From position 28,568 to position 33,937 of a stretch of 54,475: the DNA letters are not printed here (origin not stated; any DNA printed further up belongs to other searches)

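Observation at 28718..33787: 1689-aa HEAT-repeat protein ending in HExxH metallopeptidase-like and VWA domains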

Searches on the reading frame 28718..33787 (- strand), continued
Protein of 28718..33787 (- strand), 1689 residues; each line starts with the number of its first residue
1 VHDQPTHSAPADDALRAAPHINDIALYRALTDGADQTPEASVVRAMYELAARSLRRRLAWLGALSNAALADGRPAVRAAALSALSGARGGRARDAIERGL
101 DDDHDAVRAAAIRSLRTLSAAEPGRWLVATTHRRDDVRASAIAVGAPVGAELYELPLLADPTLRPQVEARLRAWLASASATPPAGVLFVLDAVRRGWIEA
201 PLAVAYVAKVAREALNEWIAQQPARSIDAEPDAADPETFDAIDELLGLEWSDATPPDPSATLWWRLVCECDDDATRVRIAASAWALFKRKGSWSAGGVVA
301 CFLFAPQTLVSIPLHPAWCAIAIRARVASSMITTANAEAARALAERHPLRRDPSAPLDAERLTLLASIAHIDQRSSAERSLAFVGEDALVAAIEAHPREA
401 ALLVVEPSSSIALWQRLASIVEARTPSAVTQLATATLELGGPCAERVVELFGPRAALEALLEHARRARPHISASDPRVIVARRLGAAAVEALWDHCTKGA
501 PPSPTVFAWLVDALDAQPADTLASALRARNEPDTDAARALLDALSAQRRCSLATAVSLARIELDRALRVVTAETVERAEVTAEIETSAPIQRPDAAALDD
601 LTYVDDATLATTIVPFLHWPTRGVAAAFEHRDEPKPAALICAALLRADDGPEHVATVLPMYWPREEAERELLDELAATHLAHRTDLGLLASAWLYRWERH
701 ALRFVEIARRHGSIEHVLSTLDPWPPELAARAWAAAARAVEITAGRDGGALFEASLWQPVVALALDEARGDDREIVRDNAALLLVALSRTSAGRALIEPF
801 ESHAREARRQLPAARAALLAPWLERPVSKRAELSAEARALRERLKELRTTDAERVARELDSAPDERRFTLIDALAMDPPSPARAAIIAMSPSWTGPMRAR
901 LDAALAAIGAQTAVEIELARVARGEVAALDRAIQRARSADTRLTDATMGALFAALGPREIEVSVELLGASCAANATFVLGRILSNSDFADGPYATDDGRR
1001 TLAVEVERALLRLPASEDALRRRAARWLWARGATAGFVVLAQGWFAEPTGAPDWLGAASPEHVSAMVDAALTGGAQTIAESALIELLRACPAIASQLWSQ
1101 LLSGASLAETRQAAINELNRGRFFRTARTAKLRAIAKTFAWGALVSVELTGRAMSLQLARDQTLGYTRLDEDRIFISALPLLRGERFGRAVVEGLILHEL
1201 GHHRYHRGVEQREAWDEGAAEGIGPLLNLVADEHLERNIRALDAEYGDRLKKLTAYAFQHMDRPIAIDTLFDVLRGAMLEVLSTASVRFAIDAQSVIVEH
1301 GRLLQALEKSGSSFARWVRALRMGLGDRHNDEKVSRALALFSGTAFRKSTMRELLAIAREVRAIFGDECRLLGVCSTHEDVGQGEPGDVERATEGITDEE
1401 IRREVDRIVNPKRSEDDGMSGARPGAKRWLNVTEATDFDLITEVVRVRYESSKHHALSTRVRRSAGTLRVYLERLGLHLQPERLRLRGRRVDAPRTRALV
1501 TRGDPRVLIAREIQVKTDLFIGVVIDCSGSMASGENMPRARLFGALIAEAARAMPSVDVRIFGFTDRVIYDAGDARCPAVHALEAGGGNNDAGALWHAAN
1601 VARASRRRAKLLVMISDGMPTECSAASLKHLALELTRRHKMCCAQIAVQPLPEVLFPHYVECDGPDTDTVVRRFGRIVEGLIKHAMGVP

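Call 46: search_protein_families(library=ncbifam, proteins=[L007:10974-12080:+, L004:15169-16278:+], max_evalue=1)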
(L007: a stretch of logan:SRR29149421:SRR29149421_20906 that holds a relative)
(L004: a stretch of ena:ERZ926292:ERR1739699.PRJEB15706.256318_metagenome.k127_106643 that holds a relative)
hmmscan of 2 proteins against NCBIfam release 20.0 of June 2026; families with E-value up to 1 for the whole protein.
L007:10974-12080:+ (368 aa): 91 families (the best 25 are shown)
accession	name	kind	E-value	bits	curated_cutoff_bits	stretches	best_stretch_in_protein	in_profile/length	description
TIGR02640.1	gas_vesic_GvpN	equivalog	1.9e-14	53.8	266.8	1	97-298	11-218/262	gas vesicle protein GvpN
NF047784.1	MadB_ATPase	equivalog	1e-09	38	475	2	170-297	128-242/298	MadB family AAA-type ATPase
TIGR00635.1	ruvB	equivalog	2.8e-06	26.6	299.05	1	109-153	32-76/305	Holliday junction branch migration DNA helicase RuvB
NF000868.0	PRK00080.1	equivalog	6.8e-06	25.2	282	1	109-152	53-96/330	Holliday junction branch migration DNA helicase RuvB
NF009881.0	PRK13341.1-2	equivalog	4.4e-05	21.6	651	1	110-209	55-133/736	AAA family ATPase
TIGR00763.1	lon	equivalog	6e-05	21.7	608.05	1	109-147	355-393/795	endopeptidase La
NF042959.1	IteA_antiphage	equivalog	6.5e-05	22.2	510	1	106-144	124-162/367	anti-phage ATPase IteA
NF003229.0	PRK04195.1-5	equivalog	0.00011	21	280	1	110-149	47-86/413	replication factor C large subunit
NF003745.1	PRK05342.1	equivalog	0.00013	20.9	359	1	109-146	111-148/418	ATP-dependent Clp protease ATP-binding subunit ClpX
NF009883.0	PRK13341.1-4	equivalog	0.00019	19.5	668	1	109-208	57-135/729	AAA family ATPase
NF010004.0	PRK13477.1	equivalog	0.00025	19.6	524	1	110-170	288-346/514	bifunctional pantoate--beta-alanine ligase/(d)CMP kinase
TIGR00017.1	cmk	equivalog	0.00068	19.4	135.55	1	109-151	4-44/217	(d)CMP kinase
NF005115.0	PRK06547.1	equivalog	0.00089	18.7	173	1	109-137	17-46/172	hypothetical protein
NF008233.0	PRK11000.1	equivalog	0.00094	18.1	568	1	90-128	12-50/369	maltose/maltodextrin ABC transporter ATP-binding protein MalK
TIGR02639.1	ClpA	equivalog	0.0012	17.1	993.15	1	110-141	490-521/734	ATP-dependent Clp protease ATP-binding subunit ClpA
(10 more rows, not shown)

L004:15169-16278:+ (369 aa): 82 families (the best 25 are shown)
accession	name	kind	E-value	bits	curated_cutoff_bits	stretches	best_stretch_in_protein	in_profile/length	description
NF047784.1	MadB_ATPase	equivalog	4.7e-13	49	475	2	173-351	130-294/298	MadB family AAA-type ATPase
TIGR02640.1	gas_vesic_GvpN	equivalog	2.1e-11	43.8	266.8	1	98-310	11-228/262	gas vesicle protein GvpN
TIGR00635.1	ruvB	equivalog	1.4e-06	27.6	299.05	1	111-154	33-76/305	Holliday junction branch migration DNA helicase RuvB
NF000868.0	PRK00080.1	equivalog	1.6e-06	27.3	282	1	110-154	53-97/330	Holliday junction branch migration DNA helicase RuvB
NF003229.0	PRK04195.1-5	equivalog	5.4e-06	25.4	280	1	111-156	47-92/413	replication factor C large subunit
NF042959.1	IteA_antiphage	equivalog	6.4e-05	22.3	510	1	98-145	114-162/367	anti-phage ATPase IteA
TIGR01313.1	therm_gnt_kin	subfamily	0.00011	22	113.75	1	112-184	2-66/164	gluconokinase, GntK/IdnK-type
NF010004.0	PRK13477.1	equivalog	0.00011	20.8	524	1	111-172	288-347/514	bifunctional pantoate--beta-alanine ligase/(d)CMP kinase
NF003230.0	PRK04195.1-6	equivalog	0.00016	20.5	441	1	110-141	41-72/494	replication factor C large subunit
NF041006.2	cell_div_CdvC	equivalog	0.00018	20.5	650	1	110-144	136-170/370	cell division protein CdvC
NF009067.0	PRK12402.1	equivalog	0.00018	20.5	317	1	90-152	16-79/340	replication factor C small subunit 2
TIGR00017.1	cmk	equivalog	0.0002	21.1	135.55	1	110-147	4-39/217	(d)CMP kinase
TIGR00763.1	lon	equivalog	0.0002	20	608.05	1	110-149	355-394/795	endopeptidase La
NF009883.0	PRK13341.1-4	equivalog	0.00031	18.7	668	1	110-141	57-88/729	AAA family ATPase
NF009882.0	PRK13341.1-3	equivalog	0.0004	18.6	1197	1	103-211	49-136/734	AAA family ATPase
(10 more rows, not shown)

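Call 49: search_protein_families(library=pfam, alignment_id=A3, max_evalue=1)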
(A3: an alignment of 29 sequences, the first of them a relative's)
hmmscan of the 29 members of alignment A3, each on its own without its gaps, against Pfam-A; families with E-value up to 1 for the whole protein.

A. member 1, P0001 (1689 aa): 6 families
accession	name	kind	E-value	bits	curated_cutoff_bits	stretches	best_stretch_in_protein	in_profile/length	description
PF13646.12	HEAT_2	-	1.1e-05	26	27.7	1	64-143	4-85/88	HEAT repeats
PF13519.12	VWA_2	-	0.0068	17.5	27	1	1523-1618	3-106/107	von Willebrand factor type A domain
PF02985.28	HEAT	-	0.0091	16.6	23.5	1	95-119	4-28/31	HEAT repeat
PF11775.14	CobT_C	-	0.098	12.7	21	0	1518-1568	12-60/220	Cobalamin biosynthesis protein CobT VWA domain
PF23636.1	DUF7144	-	0.53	10.9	27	0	279-327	56-104/115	Domain of unknown function (DUF7144)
PF21217.3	PaaA2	-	0.77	10.2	27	0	59-76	8-25/33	Stability determinant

B. families by the number of members that match (of 29 scanned): 28 families (the first 25 are shown)
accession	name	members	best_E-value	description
PF13646.12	HEAT_2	25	3.1e-10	HEAT repeats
PF02985.28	HEAT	22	2.3e-08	HEAT repeat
PF13519.12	VWA_2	19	0.00026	von Willebrand factor type A domain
PF11775.14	CobT_C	17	4.4e-05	Cobalamin biosynthesis protein CobT VWA domain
PF05762.20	VWA_CoxE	10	4.4e-09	VWA domain containing CoxE-like protein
PF00092.34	VWA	8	0.00021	von Willebrand factor type A domain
PF13768.12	VWA_3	6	0.002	von Willebrand factor type A domain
PF13513.12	HEAT_EZ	5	0.084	HEAT-like repeat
PF00514.29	Arm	3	0.02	Armadillo/beta-catenin-like repeat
PF22746.1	SHOCT-like_DUF2089-C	1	0.0022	SHOCT-like domain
PF12765.13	Cohesin_HEAT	1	0.013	HEAT repeat associated with sister chromatid cohesion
PF14663.11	RasGEF_N_2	1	0.02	Rapamycin-insensitive companion of mTOR RasGEF_N domain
PF12312.13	NeA_P2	1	0.021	Nepovirus subgroup A polyprotein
PF13794.12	MiaE_2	1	0.03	tRNA-(MS[2]IO[6]A)-hydroxylase (MiaE)-like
PF11239.13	DUF3040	1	0.049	Protein of unknown function (DUF3040)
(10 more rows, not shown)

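Call 69: search_solved_structures(query=A5, max_evalue=0.001, show_alignments=1)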
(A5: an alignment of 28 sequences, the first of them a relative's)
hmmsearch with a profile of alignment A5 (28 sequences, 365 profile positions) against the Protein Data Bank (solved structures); distinct sequences matched with E-value up to 0.001: 99 (the best 60 are shown).
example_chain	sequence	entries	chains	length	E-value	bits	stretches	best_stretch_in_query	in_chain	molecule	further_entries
6or5_A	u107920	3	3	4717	2.3e-20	76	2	107-292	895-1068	Midasin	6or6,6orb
6i27_A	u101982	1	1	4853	2.2e-18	69.5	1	91-293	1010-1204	Midasin,Midasin,Midasin,Midasin,Midasin,Midasin,Midasin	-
6i26_A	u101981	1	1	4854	2.2e-18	69.5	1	91-293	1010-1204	Midasin,Midasin,Midasin,Midasin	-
6hyp_A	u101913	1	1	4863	2.2e-18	69.5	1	91-293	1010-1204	Midasin,Midasin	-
5jcs_s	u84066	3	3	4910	2.3e-18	69.4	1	91-293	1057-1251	Midasin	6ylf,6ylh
7swl_A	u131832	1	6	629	1e-09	41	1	109-144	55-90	Rix7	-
7t3i_A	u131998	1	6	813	1.7e-09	40.2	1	109-144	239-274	Rix7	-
6mat_A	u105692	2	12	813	2e-09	40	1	109-144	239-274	Rix7 mutant | Rix7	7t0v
9bji_A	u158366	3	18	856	3.3e-09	39.3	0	108-136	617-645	Nuclear valosin-containing protein-like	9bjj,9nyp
7wub_C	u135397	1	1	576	4.6e-07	32.2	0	108-139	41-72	Transitional endoplasmic reticulum ATPase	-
7wub_D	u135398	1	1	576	4.6e-07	32.2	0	108-139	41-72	Transitional endoplasmic reticulum ATPase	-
6mck_A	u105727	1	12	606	5.4e-07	32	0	108-139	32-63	Transitional endoplasmic reticulum ATPase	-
7rlj_A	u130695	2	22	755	9.2e-07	31.3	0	108-139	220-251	Transitional endoplasmic reticulum ATPase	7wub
8yka_A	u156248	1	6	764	9.7e-07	31.2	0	108-139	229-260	Transitional endoplasmic reticulum ATPase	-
5c18_A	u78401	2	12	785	1e-06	31.1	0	108-139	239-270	Transitional endoplasmic reticulum ATPase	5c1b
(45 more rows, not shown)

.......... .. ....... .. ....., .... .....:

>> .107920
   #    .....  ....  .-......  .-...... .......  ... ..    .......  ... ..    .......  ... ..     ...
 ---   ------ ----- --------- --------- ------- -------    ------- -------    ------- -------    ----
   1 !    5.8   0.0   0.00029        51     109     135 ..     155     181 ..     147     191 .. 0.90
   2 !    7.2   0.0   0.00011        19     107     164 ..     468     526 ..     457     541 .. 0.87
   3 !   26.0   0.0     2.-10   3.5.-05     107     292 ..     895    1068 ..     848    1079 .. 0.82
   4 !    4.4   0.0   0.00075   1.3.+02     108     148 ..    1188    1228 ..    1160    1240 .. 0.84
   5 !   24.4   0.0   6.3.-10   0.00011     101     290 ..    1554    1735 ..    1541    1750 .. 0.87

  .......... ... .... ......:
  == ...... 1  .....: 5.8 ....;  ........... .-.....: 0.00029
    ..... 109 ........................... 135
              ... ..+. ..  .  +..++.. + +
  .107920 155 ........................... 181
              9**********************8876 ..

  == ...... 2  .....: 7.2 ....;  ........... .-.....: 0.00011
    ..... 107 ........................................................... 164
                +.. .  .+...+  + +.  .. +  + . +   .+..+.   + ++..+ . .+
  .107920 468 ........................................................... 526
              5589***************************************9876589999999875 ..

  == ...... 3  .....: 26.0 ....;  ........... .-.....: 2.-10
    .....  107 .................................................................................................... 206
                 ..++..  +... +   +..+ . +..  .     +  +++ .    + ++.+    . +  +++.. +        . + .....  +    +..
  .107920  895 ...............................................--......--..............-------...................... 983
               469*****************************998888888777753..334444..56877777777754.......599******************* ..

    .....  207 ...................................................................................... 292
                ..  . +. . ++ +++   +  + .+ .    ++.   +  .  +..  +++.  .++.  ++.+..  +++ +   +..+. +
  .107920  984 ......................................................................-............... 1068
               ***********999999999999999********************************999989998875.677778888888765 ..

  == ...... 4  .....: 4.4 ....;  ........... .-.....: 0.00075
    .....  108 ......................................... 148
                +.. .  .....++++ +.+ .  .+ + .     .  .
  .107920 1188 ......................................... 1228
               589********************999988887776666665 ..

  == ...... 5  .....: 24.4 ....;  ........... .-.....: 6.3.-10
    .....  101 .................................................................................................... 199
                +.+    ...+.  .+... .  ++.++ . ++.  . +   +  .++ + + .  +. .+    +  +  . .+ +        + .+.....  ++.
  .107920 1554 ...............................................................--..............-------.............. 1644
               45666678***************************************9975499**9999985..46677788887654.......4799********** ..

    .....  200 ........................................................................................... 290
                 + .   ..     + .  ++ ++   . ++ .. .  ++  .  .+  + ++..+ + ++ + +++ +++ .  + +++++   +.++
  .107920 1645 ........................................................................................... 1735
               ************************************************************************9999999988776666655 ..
